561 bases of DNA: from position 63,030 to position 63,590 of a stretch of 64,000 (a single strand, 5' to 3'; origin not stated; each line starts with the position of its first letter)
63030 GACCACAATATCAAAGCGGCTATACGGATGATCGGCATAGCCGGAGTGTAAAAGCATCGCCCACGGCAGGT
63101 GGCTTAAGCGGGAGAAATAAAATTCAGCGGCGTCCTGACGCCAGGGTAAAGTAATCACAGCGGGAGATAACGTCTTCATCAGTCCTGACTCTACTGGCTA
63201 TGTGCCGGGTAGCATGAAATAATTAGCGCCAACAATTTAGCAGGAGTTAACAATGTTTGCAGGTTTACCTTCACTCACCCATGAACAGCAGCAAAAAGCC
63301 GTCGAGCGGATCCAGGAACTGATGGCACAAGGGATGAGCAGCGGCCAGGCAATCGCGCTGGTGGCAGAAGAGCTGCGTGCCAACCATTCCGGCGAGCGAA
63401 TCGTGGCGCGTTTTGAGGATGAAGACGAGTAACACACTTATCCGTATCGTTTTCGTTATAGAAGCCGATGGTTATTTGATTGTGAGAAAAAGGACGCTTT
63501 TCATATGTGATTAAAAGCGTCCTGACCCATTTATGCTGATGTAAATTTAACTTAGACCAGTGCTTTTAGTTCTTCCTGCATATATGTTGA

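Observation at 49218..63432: Three bona fide small proteins invisible to the 60-aa ORF track: mgrB, yobF, yoaH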

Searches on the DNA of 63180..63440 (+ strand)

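Call 73: search_dna_similar(query=window:63180-63440:+, collection=ecoli_genomes, mode=near, max_rows=3)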
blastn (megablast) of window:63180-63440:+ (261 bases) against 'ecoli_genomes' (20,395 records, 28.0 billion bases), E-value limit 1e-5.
Records with a match: 5424; places in all: 5424; records where one place covers at least 80% of the query: 5424.
Genomes with a match: 5424 of 5426; with a place that covers at least 80% of the query: 5424. Places per genome that has any: lowest 1, median 1, highest 1. On chromosomes: 5423 places; on plasmids: 1.
Best place of each record, by identity: >=99% 5102; 95-99% 322.
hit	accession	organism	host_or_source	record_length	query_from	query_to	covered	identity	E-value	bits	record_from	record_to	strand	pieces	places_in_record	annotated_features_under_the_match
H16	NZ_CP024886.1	Escherichia coli strain AR_0017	missing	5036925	1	261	100%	100.0%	2e-133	483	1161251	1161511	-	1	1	yoaH: YoaH family protein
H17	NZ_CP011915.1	Escherichia coli strain PSUO2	Gallus gallus domesticus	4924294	1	261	100%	100.0%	2e-133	483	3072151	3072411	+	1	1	yoaH: YoaH family protein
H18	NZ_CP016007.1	Escherichia coli strain NGF1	Mus musculus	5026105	1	261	100%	100.0%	2e-133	483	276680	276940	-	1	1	yoaH: YoaH family protein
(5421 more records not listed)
